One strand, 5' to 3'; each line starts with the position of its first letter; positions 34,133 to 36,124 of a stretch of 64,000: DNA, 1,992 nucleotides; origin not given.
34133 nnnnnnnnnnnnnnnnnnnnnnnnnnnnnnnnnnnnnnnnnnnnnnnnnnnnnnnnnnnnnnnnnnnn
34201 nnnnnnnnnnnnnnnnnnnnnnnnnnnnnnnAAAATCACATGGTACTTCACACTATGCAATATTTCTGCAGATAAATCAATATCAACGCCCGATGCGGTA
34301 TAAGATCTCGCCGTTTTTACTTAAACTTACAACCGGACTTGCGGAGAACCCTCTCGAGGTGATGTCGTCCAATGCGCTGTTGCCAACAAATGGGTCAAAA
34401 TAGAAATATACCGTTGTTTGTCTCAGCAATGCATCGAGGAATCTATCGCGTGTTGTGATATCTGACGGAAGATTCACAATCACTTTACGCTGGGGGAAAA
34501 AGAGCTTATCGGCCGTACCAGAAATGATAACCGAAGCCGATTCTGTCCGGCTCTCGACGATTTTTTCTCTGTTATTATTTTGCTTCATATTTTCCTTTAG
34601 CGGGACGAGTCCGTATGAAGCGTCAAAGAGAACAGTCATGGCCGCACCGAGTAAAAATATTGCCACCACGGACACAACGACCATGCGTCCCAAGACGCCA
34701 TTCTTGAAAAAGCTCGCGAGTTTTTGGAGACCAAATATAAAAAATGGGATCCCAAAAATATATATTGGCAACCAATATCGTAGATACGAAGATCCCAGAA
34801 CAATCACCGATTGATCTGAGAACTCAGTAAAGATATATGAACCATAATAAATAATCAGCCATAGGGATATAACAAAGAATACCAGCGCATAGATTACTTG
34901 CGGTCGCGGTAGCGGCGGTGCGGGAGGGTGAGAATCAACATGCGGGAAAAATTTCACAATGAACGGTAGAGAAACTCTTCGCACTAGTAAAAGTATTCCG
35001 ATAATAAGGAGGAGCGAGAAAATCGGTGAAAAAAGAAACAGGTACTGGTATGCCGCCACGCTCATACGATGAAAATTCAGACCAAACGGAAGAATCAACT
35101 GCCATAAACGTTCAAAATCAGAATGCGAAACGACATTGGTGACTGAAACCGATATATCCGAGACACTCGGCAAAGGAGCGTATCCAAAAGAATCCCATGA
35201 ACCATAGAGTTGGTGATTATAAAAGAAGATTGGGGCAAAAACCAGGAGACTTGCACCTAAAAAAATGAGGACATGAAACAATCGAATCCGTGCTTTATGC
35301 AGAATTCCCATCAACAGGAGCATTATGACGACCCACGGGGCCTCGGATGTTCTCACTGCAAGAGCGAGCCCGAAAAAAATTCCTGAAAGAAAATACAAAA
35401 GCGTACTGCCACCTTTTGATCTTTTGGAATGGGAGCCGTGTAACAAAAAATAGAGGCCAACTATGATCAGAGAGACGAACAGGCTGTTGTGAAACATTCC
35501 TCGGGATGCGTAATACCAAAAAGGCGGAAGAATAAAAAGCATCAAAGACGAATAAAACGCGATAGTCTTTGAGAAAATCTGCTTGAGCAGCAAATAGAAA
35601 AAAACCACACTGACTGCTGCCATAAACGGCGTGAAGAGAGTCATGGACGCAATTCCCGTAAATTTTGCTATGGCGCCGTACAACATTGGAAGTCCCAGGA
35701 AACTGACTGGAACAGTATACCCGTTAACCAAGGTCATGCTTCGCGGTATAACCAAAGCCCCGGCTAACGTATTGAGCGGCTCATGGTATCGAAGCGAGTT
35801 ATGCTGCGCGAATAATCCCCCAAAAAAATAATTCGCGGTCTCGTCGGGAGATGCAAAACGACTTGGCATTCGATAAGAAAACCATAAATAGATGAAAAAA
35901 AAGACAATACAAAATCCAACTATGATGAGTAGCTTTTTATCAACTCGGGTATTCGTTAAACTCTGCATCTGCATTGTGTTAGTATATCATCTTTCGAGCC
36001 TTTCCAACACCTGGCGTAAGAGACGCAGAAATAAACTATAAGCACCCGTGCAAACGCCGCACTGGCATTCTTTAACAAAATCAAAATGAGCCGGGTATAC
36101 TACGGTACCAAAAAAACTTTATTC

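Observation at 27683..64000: Compositionally mosaic 36-kb surface-glycan island combining rhamnose, a GT-C/flippase module, ABC export and acetamidino-legionaminic-type sugar with three candidate nonulosonate transferases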

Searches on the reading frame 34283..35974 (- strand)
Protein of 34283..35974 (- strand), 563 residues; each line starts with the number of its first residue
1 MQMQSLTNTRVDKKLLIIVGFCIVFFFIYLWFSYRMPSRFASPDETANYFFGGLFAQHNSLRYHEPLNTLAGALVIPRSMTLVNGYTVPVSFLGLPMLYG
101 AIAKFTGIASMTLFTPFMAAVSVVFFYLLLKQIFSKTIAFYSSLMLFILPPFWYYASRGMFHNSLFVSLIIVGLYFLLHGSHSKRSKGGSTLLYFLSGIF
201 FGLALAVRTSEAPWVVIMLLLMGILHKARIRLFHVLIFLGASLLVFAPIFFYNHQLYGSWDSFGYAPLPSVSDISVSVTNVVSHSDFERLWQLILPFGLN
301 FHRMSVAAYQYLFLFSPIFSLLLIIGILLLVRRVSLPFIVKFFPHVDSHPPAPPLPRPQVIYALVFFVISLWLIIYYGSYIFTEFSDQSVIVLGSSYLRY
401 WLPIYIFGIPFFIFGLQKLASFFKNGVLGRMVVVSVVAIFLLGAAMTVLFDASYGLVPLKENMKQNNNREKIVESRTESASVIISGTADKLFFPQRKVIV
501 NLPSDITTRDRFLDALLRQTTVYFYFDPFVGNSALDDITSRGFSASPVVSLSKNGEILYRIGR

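Call 3: search_protein_families(library=pfam, proteins=[window:34283-35974:-])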
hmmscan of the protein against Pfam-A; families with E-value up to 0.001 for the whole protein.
window:34283-35974:- (563 aa): 0 families

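Call 11: search_protein_families(library=ncbifam, proteins=[window:34283-35974:-], max_evalue=0.01)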
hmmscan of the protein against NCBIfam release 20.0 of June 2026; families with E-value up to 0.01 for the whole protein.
window:34283-35974:- (563 aa): 1 family
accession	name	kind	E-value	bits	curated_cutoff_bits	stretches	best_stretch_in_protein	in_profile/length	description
NF047440.1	LA3751_2_3_fam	subfamily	4.9e-05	22.3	200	1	95-476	85-416/460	LA_3751/LA_3752 family putative glycosyltransferase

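Call 23: find_homologous_proteins(query=window:34283-35974:-)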
Query window:34283-35974:- (563 aa): 134 proteins with E <= 0.001 among 8000 candidates; the best 120 are listed.
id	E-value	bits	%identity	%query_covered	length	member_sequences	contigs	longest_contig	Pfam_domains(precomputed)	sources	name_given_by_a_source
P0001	0.0e+0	1229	100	100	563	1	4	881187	-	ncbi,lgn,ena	-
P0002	1.5e-128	448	40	100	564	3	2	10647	PF13231.13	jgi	-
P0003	3.1e-127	443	42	98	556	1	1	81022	-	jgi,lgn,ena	-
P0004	4.9e-127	443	41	96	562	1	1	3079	PF13231.13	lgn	-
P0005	1.5e-125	438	40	98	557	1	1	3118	PF02516.21,PF13231.13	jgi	jgi:hypothetical protein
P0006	1.9e-125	438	41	99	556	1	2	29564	PF13231.13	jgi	-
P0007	7.6e-124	432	41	98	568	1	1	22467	PF13231.13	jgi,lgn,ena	-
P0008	7.0e-121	422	41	97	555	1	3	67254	-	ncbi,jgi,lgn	-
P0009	2.8e-120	421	40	97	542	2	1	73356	-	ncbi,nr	ncbi:glycosyltransferase family 39 protein [Patescibacteria group bacterium]|nr:glycosyltransferase 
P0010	1.0e-119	419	40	95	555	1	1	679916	PF13231.13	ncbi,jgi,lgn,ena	ncbi:MAG: glycosyltransferase family 39 protein [Patescibacteria group bacterium]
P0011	2.5e-118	414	39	99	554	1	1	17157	PF13231.13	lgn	-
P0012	4.7e-117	410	41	95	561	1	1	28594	PF02516.21,PF13231.13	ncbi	ncbi:glycosyltransferase family 39 protein [Patescibacteria group bacterium]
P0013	1.5e-115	405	39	100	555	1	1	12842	PF13231.13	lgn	-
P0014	1.4e-114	402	37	99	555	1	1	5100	PF13231.13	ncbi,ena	-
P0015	2.0e-114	401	39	98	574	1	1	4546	PF13231.13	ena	-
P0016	1.5e-113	398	40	97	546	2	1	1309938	-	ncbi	ncbi:MAG: hypothetical protein ACNFW9_01805 [Candidatus Kerfeldbacteria bacterium]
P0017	7.7e-113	396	39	97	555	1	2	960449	-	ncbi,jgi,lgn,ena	ncbi:MAG: glycosyltransferase family 39 protein [Patescibacteria group bacterium]|jgi:hypothetical p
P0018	6.0e-109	383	39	100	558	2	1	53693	PF13231.13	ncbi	-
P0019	3.1e-105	371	40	98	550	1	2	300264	PF13231.13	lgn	-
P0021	1.6e-102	362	37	98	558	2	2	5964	PF13231.13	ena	-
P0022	1.1e-85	306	35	96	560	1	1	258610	PF13231.13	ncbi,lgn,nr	ncbi:MAG: glycosyltransferase family 39 protein [Patescibacteria group bacterium]|nr:glycosyltransfe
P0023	1.6e-83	299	35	98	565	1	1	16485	PF13231.13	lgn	-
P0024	7.0e-72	261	37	87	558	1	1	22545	PF13231.13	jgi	jgi:MFS family permease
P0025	6.8e-71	257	36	90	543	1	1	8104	PF13231.13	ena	-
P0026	6.6e-70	254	34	92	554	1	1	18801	PF13231.13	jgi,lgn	jgi:hypothetical protein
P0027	8.3e-70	254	35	90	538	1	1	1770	PF13231.13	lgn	-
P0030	1.1e-67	247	35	85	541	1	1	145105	PF13231.13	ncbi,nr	ncbi:glycosyltransferase family 39 protein [Candidatus Falkowbacteria bacterium]|nr:glycosyltransfer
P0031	1.6e-67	246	31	94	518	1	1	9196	PF13231.13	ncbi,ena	-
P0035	1.1e-65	240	34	93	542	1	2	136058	PF13231.13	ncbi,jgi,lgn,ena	ncbi:MAG: glycosyltransferase family 39 protein [Patescibacteria group bacterium]|jgi:hypothetical p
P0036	1.3e-64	237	34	87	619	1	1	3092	PF13231.13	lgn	-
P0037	2.0e-64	236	33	94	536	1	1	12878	PF13231.13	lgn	-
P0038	4.0e-64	235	35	91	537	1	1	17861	PF13231.13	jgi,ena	-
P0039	6.6e-64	234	33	90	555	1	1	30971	PF13231.13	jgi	jgi:hypothetical protein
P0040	8.6e-64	234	34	87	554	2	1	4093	PF13231.13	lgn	-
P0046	2.7e-62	229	32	91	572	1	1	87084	PF13231.13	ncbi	-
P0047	4.9e-62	228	32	84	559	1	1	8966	PF13231.13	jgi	jgi:hypothetical protein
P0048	1.3e-61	227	33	91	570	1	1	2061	PF13231.13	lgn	-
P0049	1.3e-61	227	32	88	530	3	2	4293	PF13231.13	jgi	jgi:hypothetical protein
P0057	6.0e-58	215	33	87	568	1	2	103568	PF13231.13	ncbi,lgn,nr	ncbi:MAG: glycosyltransferase family 39 protein [Parcubacteria group bacterium]|nr:glycosyltransfera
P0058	9.3e-58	214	30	87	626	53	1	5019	PF13231.13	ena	-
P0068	4.2e-56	209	30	83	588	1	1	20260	PF13231.13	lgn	-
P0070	7.2e-56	208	30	92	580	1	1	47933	PF13231.13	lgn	-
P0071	2.1e-55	206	31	87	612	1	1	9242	PF13231.13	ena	-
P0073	2.7e-55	206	29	98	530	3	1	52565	PF13231.13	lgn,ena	-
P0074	5.1e-55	205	30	90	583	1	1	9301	PF13231.13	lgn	-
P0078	1.7e-54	203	33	89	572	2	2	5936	PF13231.13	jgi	-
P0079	1.9e-54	203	31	83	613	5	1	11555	PF02516.21,PF13231.13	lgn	-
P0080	2.0e-54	203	31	87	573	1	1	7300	PF13231.13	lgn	-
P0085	1.2e-53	201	32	87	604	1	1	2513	PF13231.13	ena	-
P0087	1.6e-53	200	32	93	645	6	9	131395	PF13231.13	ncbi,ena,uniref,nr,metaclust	ncbi:MAG: hypothetical protein US83_C0002G0057 [Candidatus Falkowbacteria bacterium GW2011_GWC2_38_2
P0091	4.0e-52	196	30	87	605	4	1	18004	PF02516.21,PF13231.13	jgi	jgi:4-amino-4-deoxy-L-arabinose transferase-like glycosyltransferase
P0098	2.8e-51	193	30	92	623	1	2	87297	PF02516.21,PF13231.13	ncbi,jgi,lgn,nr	ncbi:MAG: glycosyltransferase family 39 protein [Patescibacteria group bacterium]|jgi:4-amino-4-deox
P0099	3.0e-51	193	32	83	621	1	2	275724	PF02516.21,PF13231.13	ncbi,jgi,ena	ncbi:MAG: glycosyltransferase family 39 protein [Patescibacteria group bacterium]|jgi:hypothetical p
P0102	3.5e-50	189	32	83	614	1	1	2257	PF13231.13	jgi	jgi:hypothetical protein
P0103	5.8e-50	188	31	86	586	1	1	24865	PF13231.13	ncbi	-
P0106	1.8e-49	187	31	86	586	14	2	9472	PF13231.13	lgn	-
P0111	2.9e-49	186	31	86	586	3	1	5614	PF13231.13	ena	-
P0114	7.5e-49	185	32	87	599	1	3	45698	PF13231.13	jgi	-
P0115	8.8e-49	185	31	87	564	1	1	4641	PF13231.13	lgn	-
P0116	9.4e-49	184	30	87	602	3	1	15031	PF13231.13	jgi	jgi:4-amino-4-deoxy-L-arabinose transferase-like glycosyltransferase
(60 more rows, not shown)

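Call 24: find_encoding_contigs(protein=P0010, flank=10000, max_places=2)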
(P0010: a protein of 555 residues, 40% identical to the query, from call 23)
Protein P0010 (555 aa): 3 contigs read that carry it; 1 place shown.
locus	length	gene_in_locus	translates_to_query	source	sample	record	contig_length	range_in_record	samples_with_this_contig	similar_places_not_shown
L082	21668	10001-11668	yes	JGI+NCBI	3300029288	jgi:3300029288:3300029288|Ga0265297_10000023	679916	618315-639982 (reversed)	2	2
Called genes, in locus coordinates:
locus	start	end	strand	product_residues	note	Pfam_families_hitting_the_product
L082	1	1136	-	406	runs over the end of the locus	PF13439:Glyco_transf_4, PF13579:Glyco_trans_4_4, PF13477:Glyco_trans_4_2 (faint), PF00534:Glycos_transf_1, PF13692:Glyco_trans_1_4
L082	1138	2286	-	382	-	PF13439:Glyco_transf_4, PF13579:Glyco_trans_4_4, PF20706:GT4-conflict, PF00534:Glycos_transf_1, PF13692:Glyco_trans_1_4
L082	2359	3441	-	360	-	PF02350:Epimerase_2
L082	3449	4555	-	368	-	PF00155:Aminotran_1_2, PF00266:Aminotran_5 (weak), PF01041:DegT_DnrJ_EryC1, PF01053:Cys_Met_Meta_PP (weak), PF01212:Beta_elim_lyase (weak)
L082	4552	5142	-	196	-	PF25084:LbH_EIF2B (weak), PF00132:Hexapep, PF25087:GMPPB_C (weak), PF14602:Hexapep_2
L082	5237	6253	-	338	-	PF01210:NAD_Gly3P_dh_N, PF03807:F420_oxidored (faint), PF07479:NAD_Gly3P_dh_C, PF20618:GPD_NAD_C_bact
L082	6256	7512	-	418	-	PF13562:NTP_transf_4, PF25087:GMPPB_C (faint), PF00132:Hexapep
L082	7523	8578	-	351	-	PF01408:GFO_IDH_MocA, PF02894:GFO_IDH_MocA_C, PF22725:GFO_IDH_MocA_C3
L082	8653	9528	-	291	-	PF01040:UbiA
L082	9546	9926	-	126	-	PF07760:DUF1616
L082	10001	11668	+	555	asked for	PF13231:PMT_2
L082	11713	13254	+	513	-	-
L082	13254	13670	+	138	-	-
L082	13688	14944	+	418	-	PF05221:AdoHcyase, PF02826:2-Hacid_dh_C (weak), PF00670:AdoHcyase_NAD, PF07991:KARI_N (weak)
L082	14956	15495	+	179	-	PF28549:NDPSase_N, PF00293:NUDIX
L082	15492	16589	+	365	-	PF01073:3Beta_HSD (weak), PF01370:Epimerase, PF02719:Polysacc_synt_2 (weak), PF04321:RmlD_sub_bind (faint), PF07993:NAD_binding_4 (faint), PF16363:GDP_Man_Dehyd, PF01370:Epimerase, PF16363:GDP_Man_Dehyd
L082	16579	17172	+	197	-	PF01966:HD (weak)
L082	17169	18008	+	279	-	PF01370:Epimerase, PF04321:RmlD_sub_bind, PF16363:GDP_Man_Dehyd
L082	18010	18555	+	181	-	PF00908:dTDP_sugar_isom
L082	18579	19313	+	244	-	PF00483:NTP_transferase, PF12804:NTP_transf_3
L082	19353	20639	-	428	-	PF08308:PEGA (weak)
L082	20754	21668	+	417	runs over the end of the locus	PF00275:EPSP_synthase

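Call 25: find_encoding_contigs(protein=P0017, flank=10000, max_places=2)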
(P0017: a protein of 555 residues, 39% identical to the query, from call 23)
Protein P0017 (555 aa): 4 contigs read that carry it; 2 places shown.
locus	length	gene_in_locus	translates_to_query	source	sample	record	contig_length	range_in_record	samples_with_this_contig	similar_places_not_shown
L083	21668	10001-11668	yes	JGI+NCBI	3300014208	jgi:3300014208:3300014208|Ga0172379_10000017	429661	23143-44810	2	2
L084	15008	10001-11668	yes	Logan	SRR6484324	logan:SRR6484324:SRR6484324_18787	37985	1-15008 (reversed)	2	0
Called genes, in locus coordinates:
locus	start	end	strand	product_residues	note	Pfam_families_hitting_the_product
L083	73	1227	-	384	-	PF00534:Glycos_transf_1, PF13692:Glyco_trans_1_4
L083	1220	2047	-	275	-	-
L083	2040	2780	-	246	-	PF13489:Methyltransf_23, PF13847:Methyltransf_31 (weak), PF08241:Methyltransf_11, PF08242:Methyltransf_12, PF13649:Methyltransf_25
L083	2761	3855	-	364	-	PF13439:Glyco_transf_4, PF00534:Glycos_transf_1, PF13692:Glyco_trans_1_4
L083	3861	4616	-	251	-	PF01209:Ubie_methyltran, PF13489:Methyltransf_23, PF13847:Methyltransf_31, PF08241:Methyltransf_11, PF08242:Methyltransf_12, PF13649:Methyltransf_25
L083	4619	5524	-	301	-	PF01636:APH (weak)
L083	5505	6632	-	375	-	PF13439:Glyco_transf_4, PF13579:Glyco_trans_4_4 (weak), PF13477:Glyco_trans_4_2, PF00534:Glycos_transf_1, PF13692:Glyco_trans_1_4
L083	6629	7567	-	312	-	PF00535:Glycos_transf_2, PF10111:Glyco_tranf_2_2 (weak)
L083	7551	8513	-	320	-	PF00106:adh_short (faint), PF01073:3Beta_HSD, PF01370:Epimerase, PF02719:Polysacc_synt_2, PF04321:RmlD_sub_bind, PF08659:KR (weak), PF16363:GDP_Man_Dehyd, PF07993:NAD_binding_4 (weak)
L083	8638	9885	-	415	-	PF13562:NTP_transf_4, PF25084:LbH_EIF2B (faint), PF25087:GMPPB_C (faint), PF00132:Hexapep (weak)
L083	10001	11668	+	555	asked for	-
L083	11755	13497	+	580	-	-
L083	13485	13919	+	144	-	-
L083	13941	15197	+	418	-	PF05221:AdoHcyase, PF02826:2-Hacid_dh_C, PF00670:AdoHcyase_NAD, PF07991:KARI_N (weak)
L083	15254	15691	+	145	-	PF14667:Polysacc_synt_C (weak)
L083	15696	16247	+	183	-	PF28549:NDPSase_N, PF00293:NUDIX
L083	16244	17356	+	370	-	PF01073:3Beta_HSD, PF01370:Epimerase, PF07993:NAD_binding_4, PF16363:GDP_Man_Dehyd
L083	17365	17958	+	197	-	PF01966:HD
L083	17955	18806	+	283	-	PF01370:Epimerase, PF04321:RmlD_sub_bind, PF16363:GDP_Man_Dehyd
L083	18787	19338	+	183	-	PF00908:dTDP_sugar_isom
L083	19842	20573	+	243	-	PF00483:NTP_transferase, PF12804:NTP_transf_3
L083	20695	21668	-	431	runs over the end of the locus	PF08308:PEGA, PF25174:Beta-prop_THOC3 (faint), PF16755:Beta-prop_NUP159_NUP214 (faint), PF23775:Beta-prop_RIG_2nd (faint)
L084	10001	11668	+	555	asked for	-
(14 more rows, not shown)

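Call 26: find_encoding_contigs(protein=P0003, flank=10000, max_places=2)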
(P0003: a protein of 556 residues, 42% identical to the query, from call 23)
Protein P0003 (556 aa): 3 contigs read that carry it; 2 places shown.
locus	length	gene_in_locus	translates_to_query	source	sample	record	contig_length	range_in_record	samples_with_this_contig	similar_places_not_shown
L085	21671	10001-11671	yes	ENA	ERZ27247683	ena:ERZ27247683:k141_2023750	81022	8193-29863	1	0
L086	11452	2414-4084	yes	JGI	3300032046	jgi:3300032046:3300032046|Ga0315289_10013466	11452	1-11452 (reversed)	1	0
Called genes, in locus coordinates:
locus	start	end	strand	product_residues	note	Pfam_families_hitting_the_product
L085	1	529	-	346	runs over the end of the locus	PF04321:RmlD_sub_bind, PF05368:NmrA, PF01073:3Beta_HSD, PF01370:Epimerase, PF02719:Polysacc_synt_2, PF07993:NAD_binding_4, PF13460:NAD_binding_10, PF16363:GDP_Man_Dehyd, +3 more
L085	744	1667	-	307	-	-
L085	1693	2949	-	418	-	PF13439:Glyco_transf_4 (weak), PF13579:Glyco_trans_4_4 (weak)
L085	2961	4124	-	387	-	PF13477:Glyco_trans_4_2, PF00534:Glycos_transf_1, PF13692:Glyco_trans_1_4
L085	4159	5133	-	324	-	PF00535:Glycos_transf_2, PF10111:Glyco_tranf_2_2, PF13641:Glyco_tranf_2_3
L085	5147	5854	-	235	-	PF13489:Methyltransf_23, PF08241:Methyltransf_11, PF13649:Methyltransf_25, PF13847:Methyltransf_31 (weak)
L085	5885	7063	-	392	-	PF01073:3Beta_HSD, PF01370:Epimerase, PF04321:RmlD_sub_bind, PF05368:NmrA (weak), PF07993:NAD_binding_4 (faint), PF13460:NAD_binding_10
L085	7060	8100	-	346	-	PF01408:GFO_IDH_MocA, PF22725:GFO_IDH_MocA_C3 (weak)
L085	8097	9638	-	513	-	PF01943:Polysacc_synt, PF13440:Polysacc_synt_3, PF01554:MatE (weak)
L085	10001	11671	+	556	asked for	-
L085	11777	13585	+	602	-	-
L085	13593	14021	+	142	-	PF07695:7TMR-DISM_7TM (weak)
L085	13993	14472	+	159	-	PF00908:dTDP_sugar_isom, PF14667:Polysacc_synt_C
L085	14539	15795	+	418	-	PF05221:AdoHcyase, PF07991:KARI_N (faint), PF05221:AdoHcyase, PF02826:2-Hacid_dh_C (weak), PF00670:AdoHcyase_NAD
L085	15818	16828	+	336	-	PF12146:Hydrolase_4, PF00561:Abhydrolase_1, PF12697:Abhydrolase_6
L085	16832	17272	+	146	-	-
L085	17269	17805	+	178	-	PF28549:NDPSase_N, PF00293:NUDIX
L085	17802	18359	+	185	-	PF12917:YfbR-like, PF13023:HD_3, PF01966:HD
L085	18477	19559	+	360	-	PF01073:3Beta_HSD, PF01370:Epimerase, PF02719:Polysacc_synt_2 (weak), PF04321:RmlD_sub_bind (faint), PF16363:GDP_Man_Dehyd, PF01073:3Beta_HSD (weak), PF01370:Epimerase, PF07993:NAD_binding_4 (weak)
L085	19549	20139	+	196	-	PF01966:HD (weak)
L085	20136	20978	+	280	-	PF01370:Epimerase, PF04321:RmlD_sub_bind, PF16363:GDP_Man_Dehyd (weak)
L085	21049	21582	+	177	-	-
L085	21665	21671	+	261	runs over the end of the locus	PF00483:NTP_transferase, PF12804:NTP_transf_3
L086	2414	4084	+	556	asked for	-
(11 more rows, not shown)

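Call 57: predict_structure(alignment_id=A1)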
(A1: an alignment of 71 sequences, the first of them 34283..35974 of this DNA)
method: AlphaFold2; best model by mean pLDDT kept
length: 563 residues; sequences in the alignment: 71
mean_pLDDT: 91.7   pTM: 0.92
mean pLDDT of the five models: 91.7, 91.5, 90.5, 90.5, 89.5
residues with pLDDT >= 90: 463; 70-90: 67; 50-70: 13; < 50: 20
segments of 3 or more residues with pLDDT < 50: 1-8, 270-281
pLDDT, mean of each block of 10 residues (from residue 1): 47 95 98 89 94 98 94 92 94 94 97 97 98 97 98 96 96 98 89 98 96 96 96 98 97 94 66 42 77 90 94 95 97 92 85 92 97 95 76 76 98 97 97 97 97 93 94 97 96 96 93 96 94 91 97 93 96
secondary structure, 60 per line:
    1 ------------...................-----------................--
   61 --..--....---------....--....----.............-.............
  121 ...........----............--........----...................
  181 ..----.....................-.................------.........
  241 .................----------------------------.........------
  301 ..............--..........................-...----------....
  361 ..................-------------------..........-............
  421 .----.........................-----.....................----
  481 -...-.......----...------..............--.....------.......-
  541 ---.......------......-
elements in order: H13-31 H43-58 H67-70 E80-83 E86-89 H94-106 H108-131 H136-147 H150-157 H162-182 H187-207 H209-225 H232-257 H286-294 H301-314 H317-342 H357-378 H398-407 H409-421 H426-450 H456-476 E482-484 H486-492 E497-499 H506-519 E522-526 H533-539 E544-550 E557-562

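Call 59: fold_search(model_id=the predicted structure, library=pdb)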
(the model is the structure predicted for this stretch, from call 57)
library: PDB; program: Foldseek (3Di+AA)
matches with E <= 10: 121; with E <= 0.001: 25
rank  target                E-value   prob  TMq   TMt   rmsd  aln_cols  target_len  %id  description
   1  5f15                  8.6e-08  1.00  0.54  0.56   9.0       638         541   12  Crystal Structure of ArnT from Cupriavidus metallidurans bound to Undecaprenyl phosphate (released 2016-02-17)
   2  5ezm                  4.3e-07  1.00  0.52  0.54   9.7       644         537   12  Crystal Structure of ArnT from Cupriavidus metallidurans in the apo state (released 2016-02-17)
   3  3wak                  7.8e-07  1.00  0.49  0.34  12.9       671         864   12  Crystal structure of the Archaeoglobus fulgidus oligosaccharyltransferase (O29867_ARCFU) in the apo form (released 2013-10-30)
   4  8agc_A                2.3e-06  1.00  0.50  0.42  14.1       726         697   12  Structure of yeast oligosaccharylransferase complex with lipid-linked oligosaccharide and non-acceptor peptide bound (released 2022-12-07)
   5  5gmy_A                5.5e-06  1.00  0.46  0.33  13.9       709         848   11  Crystal structure of the Archaeoglobus fulgidus oligosaccharyltransferase (O29867_ARCFU) tethered with an acceptor pep (released 2017-02-01)
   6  9n9j_I                8.5e-06  1.00  0.46  0.38  18.0       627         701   12  Structure of a GRP94 folding intermediate engaged with a CCDC134- and FKBP11-bound secretory translocon (released 2025-11-19)
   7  8b6l_I                1.2e-05  1.00  0.48  0.40  17.4       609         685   10  Subtomogram average of the human Sec61-TRAP-OSTA-translocon (released 2022-12-07)
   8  6s7t_A                1.4e-05  1.00  0.49  0.40  10.8       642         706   12  Cryo-EM structure of human oligosaccharyltransferase complex OST-B (released 2019-12-18)
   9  3rce_A                1.6e-05  1.00  0.49  0.42  12.3       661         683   12  Bacterial oligosaccharyltransferase PglB (released 2011-06-15)
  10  6ezn_F                1.7e-05  1.00  0.48  0.43  11.3       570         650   12  Cryo-EM structure of the yeast oligosaccharyltransferase (OST) complex (released 2018-01-17)
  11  9s6u_A                1.7e-05  1.00  0.47  0.48   9.2       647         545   10  Ternary cryo-EM structure of human ALG9 with Dol25-PP-GlcNAc2Man8, Dol25-P-Man and Fab (released 2026-03-18)
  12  3waj                  1.8e-05  1.00  0.48  0.36  13.1       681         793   10  Crystal structure of the Archaeoglobus fulgidus oligosaccharyltransferase (O29867_ARCFU) complex with Zn and sulfate (released 2013-10-30)
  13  7e9s_A                2.2e-05  1.00  0.51  0.36  12.6       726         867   10  Archaeal oligosaccharyltransferase AglB from Archaeoglobus fulgidus in complex with an inhibitory peptide and a dolich (released 2021-09-08)
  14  6s7o_A                2.4e-05  1.00  0.50  0.44  11.8       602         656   11  Cryo-EM structure of human oligosaccharyltransferase complex OST-A (released 2019-12-18)
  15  7oci_F                2.5e-05  1.00  0.48  0.43  11.2       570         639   12  Cryo-EM structure of yeast Ost6p containing oligosaccharyltransferase complex (released 2022-02-16)
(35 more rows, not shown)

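Call 91: search_protein_families(library=pfam, proteins=[window:34283-35974:-], max_evalue=1)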
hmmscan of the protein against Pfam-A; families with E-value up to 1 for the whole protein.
window:34283-35974:- (563 aa): 2 families
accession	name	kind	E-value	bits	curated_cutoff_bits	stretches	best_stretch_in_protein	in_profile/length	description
PF09301.15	DUF1970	-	0.037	14.7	25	1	13-50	3-40/112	Domain of unknown function (DUF1970)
PF12513.15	SUV3_C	-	0.05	13.9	27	1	29-42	14-27/48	ATP-dependent RNA helicase SUV3 C-terminal domain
